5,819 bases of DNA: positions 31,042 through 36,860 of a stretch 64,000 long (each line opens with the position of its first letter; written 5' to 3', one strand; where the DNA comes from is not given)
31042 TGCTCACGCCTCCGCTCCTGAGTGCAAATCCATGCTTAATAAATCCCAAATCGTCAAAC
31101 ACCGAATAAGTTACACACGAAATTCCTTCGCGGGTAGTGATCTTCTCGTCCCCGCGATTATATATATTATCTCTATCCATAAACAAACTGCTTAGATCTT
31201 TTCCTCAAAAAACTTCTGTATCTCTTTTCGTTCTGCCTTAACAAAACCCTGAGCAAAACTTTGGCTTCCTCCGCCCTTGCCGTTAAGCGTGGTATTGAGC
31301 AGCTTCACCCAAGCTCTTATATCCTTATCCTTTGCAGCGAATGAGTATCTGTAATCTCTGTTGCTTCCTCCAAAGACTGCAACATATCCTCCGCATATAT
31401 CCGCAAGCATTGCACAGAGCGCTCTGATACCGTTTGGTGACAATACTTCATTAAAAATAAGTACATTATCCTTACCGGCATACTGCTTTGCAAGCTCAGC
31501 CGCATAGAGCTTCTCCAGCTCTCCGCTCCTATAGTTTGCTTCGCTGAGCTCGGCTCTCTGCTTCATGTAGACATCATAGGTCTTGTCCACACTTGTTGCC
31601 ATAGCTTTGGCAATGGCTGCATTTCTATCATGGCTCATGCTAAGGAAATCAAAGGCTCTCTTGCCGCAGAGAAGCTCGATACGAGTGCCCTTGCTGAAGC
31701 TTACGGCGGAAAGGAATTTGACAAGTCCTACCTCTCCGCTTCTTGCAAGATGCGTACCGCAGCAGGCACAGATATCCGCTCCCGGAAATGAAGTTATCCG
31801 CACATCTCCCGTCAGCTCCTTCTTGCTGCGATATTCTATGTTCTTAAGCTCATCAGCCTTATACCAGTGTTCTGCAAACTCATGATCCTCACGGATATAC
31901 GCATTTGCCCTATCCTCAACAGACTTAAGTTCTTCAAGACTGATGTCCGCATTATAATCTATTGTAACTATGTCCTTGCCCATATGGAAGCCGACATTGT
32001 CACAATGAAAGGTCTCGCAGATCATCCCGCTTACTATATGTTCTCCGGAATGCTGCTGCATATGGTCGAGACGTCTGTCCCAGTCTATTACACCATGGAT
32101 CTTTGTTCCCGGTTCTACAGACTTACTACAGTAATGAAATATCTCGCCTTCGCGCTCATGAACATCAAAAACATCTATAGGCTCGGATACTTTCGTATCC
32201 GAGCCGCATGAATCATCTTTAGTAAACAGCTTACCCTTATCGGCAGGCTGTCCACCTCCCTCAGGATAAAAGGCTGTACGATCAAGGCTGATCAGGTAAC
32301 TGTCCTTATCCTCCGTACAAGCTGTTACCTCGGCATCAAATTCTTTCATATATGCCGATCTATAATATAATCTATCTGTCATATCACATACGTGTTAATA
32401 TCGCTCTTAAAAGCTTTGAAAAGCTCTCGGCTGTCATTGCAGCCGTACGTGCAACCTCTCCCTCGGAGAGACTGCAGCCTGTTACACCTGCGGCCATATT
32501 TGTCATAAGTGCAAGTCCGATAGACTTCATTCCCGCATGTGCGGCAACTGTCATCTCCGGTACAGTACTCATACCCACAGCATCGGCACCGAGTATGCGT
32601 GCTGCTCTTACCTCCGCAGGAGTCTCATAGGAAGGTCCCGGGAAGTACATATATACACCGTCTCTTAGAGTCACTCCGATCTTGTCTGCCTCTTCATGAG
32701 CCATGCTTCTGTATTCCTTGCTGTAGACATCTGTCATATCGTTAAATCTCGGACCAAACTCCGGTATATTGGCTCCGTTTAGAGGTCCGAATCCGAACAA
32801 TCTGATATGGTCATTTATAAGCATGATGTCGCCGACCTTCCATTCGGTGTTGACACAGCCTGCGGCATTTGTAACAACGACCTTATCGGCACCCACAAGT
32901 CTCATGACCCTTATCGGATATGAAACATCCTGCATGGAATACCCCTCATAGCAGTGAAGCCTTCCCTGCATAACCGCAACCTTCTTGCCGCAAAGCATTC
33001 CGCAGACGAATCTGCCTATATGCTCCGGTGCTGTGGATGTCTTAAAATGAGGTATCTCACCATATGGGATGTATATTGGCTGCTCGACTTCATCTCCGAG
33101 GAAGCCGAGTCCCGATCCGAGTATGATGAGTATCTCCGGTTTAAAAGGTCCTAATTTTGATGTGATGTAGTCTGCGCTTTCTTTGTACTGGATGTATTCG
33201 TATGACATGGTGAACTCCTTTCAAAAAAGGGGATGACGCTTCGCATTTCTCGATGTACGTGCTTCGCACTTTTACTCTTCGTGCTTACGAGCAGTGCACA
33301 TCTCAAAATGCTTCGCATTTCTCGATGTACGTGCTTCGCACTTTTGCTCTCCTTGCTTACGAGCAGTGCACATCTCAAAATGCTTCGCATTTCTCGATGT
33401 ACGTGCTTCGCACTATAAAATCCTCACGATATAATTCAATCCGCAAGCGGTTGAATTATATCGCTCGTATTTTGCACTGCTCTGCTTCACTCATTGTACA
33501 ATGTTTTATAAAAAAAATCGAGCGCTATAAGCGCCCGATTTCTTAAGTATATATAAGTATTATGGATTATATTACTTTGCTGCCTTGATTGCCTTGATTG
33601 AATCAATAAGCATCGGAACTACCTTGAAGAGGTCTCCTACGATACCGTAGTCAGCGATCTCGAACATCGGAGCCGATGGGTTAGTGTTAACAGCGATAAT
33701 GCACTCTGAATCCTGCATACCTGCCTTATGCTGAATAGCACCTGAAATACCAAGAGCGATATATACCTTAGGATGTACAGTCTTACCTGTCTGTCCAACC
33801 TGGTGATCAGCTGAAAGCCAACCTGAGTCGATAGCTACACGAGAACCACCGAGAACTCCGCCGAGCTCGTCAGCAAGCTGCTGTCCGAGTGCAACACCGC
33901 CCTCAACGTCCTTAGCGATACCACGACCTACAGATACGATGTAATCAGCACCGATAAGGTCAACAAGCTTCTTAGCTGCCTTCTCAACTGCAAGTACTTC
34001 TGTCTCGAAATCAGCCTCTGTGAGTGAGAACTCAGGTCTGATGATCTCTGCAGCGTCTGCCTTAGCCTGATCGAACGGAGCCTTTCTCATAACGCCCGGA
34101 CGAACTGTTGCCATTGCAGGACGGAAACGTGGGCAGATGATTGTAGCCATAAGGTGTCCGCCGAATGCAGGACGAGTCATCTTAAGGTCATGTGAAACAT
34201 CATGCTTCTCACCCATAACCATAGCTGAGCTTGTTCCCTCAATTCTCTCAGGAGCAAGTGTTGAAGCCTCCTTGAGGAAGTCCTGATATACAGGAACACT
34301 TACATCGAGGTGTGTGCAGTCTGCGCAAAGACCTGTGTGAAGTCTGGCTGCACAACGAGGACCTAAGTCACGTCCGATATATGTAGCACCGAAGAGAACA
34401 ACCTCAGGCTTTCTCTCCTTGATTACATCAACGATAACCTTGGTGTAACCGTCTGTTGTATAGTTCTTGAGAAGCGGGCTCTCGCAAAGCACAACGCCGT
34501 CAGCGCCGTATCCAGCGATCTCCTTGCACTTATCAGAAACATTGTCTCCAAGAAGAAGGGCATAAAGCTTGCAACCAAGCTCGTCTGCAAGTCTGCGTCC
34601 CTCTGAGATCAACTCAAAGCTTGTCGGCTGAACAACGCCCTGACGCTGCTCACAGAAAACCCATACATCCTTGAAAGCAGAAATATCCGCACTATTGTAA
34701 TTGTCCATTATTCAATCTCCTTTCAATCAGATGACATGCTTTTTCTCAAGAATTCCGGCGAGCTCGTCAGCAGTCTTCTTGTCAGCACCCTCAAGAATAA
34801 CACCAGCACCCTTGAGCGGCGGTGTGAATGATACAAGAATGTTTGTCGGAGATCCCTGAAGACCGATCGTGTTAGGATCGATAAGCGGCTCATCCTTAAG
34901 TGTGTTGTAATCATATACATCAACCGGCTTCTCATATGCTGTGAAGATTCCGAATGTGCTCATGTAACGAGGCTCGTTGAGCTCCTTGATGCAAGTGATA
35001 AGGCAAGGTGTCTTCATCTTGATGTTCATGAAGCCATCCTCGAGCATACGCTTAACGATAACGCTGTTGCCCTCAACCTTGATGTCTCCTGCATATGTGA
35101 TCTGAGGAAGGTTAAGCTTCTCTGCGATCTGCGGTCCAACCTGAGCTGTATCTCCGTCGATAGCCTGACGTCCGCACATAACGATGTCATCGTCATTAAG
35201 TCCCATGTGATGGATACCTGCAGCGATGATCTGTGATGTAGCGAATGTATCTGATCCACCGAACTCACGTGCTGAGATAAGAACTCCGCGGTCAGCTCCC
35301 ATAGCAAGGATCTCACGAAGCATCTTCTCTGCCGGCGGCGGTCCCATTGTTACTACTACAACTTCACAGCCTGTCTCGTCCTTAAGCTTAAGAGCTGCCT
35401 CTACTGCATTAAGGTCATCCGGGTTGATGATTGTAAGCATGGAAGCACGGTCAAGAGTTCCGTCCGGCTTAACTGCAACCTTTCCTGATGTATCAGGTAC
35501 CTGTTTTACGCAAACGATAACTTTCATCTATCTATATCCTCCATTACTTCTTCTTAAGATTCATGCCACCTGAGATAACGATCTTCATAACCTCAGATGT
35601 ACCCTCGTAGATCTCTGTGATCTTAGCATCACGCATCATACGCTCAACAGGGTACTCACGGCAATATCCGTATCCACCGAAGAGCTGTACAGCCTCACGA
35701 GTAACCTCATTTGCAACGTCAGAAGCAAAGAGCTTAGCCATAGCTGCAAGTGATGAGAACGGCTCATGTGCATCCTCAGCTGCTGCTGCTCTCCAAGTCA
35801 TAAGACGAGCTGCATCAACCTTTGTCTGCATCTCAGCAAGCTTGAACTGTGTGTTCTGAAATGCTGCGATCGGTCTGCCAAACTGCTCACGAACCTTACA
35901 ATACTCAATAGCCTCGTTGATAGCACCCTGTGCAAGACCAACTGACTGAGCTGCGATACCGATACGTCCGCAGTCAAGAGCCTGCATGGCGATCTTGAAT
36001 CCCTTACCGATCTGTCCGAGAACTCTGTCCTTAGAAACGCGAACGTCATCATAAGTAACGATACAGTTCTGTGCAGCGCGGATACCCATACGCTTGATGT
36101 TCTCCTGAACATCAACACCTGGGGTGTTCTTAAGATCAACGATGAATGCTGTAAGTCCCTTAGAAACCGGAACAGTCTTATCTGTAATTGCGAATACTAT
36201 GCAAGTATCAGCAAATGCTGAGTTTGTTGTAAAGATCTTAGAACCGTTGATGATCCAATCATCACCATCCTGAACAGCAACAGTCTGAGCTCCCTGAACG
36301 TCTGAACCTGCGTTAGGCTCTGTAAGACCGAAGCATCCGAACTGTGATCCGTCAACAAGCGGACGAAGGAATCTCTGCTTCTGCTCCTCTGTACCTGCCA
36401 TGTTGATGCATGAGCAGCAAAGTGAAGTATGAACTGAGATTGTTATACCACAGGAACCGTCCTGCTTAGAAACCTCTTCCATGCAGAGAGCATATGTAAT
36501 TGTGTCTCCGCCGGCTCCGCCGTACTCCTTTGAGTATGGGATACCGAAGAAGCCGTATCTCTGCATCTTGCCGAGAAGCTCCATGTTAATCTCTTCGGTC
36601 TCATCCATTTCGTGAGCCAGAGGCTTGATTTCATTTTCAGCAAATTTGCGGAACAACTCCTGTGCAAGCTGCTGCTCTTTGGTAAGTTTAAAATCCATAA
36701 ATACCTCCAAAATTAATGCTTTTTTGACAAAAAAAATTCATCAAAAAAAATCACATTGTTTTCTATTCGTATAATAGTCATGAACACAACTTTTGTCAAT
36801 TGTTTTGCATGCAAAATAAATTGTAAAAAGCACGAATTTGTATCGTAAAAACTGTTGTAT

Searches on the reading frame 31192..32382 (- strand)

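Call 19: search_protein_families(library=pfam, proteins=[window:31192-32382:-], max_evalue=0.00001)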
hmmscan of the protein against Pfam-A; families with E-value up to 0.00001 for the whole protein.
window:31192-32382:- (396 aa): 3 families
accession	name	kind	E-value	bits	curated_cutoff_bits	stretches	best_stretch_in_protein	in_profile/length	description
PF01411.24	tRNA-synt_2c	-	4.7e-10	39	30.3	1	15-103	475-552/552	tRNA synthetases class II (A)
PF07973.19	tRNA_SAD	-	2.4e-07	31.1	24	1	194-233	1-40/44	Threonyl and Alanyl tRNA synthetase second additional domain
PF02272.25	DHHA1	-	6.3e-06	27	25.9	0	312-394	11-98/102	DHHA1 domain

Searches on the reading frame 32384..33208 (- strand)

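Call 19: search_protein_families(library=pfam, proteins=[window:32384-33208:-], max_evalue=0.00001)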
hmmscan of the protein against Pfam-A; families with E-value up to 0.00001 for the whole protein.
window:32384-33208:- (274 aa): 1 family
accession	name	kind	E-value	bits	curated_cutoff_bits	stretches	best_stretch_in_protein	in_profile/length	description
PF01048.26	PNP_UDP_1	-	5e-49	167.2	25.1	1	26-271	2-232/233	Phosphorylase superfamily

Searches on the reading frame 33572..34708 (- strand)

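Call 47: search_protein_families(library=pfam, proteins=[window:33572-34708:-], max_evalue=0.000001)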
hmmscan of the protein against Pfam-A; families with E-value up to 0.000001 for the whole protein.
window:33572-34708:- (378 aa): 2 families
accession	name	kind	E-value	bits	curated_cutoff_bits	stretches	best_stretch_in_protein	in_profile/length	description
PF01012.27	ETF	-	2.1e-44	151.9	26.7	2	15-137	1-126/181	Electron transfer flavoprotein domain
PF00766.25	ETF_alpha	-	1.9e-29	101.9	27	1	251-332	2-81/81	Electron transfer flavoprotein FAD-binding domain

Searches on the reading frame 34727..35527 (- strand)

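Call 47: search_protein_families(library=pfam, proteins=[window:34727-35527:-], max_evalue=0.000001)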
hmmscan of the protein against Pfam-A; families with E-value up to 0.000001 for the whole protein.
window:34727-35527:- (266 aa): 1 family
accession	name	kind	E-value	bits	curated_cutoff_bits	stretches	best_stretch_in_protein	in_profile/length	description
PF01012.27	ETF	-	2.5e-40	138.7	26.7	1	25-204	4-175/181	Electron transfer flavoprotein domain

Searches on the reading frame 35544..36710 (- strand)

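Call 47: search_protein_families(library=pfam, proteins=[window:35544-36710:-], max_evalue=0.000001)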
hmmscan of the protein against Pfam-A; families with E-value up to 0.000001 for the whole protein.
window:35544-36710:- (388 aa): 5 families
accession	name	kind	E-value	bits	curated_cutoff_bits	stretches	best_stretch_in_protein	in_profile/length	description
PF00441.29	Acyl-CoA_dh_1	-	2.6e-54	183.9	22.4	1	235-380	1-146/150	Acyl-CoA dehydrogenase, C-terminal domain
PF02771.21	Acyl-CoA_dh_N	-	1.3e-35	122.6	22.9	1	10-121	1-112/113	Acyl-CoA dehydrogenase, N-terminal domain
PF08028.16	Acyl-CoA_dh_2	-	2.9e-27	96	22.7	1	250-372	1-133/134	Acyl-CoA dehydrogenase, C-terminal domain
PF02770.24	Acyl-CoA_dh_M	-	5.6e-24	84.6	33.3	1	126-223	1-97/97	Acyl-CoA dehydrogenase, middle domain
PF22924.1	ACOX_C_alpha1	-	1e-07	32.3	27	0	248-376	7-161/169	Acyl-CoA oxidase, C-alpha1 domain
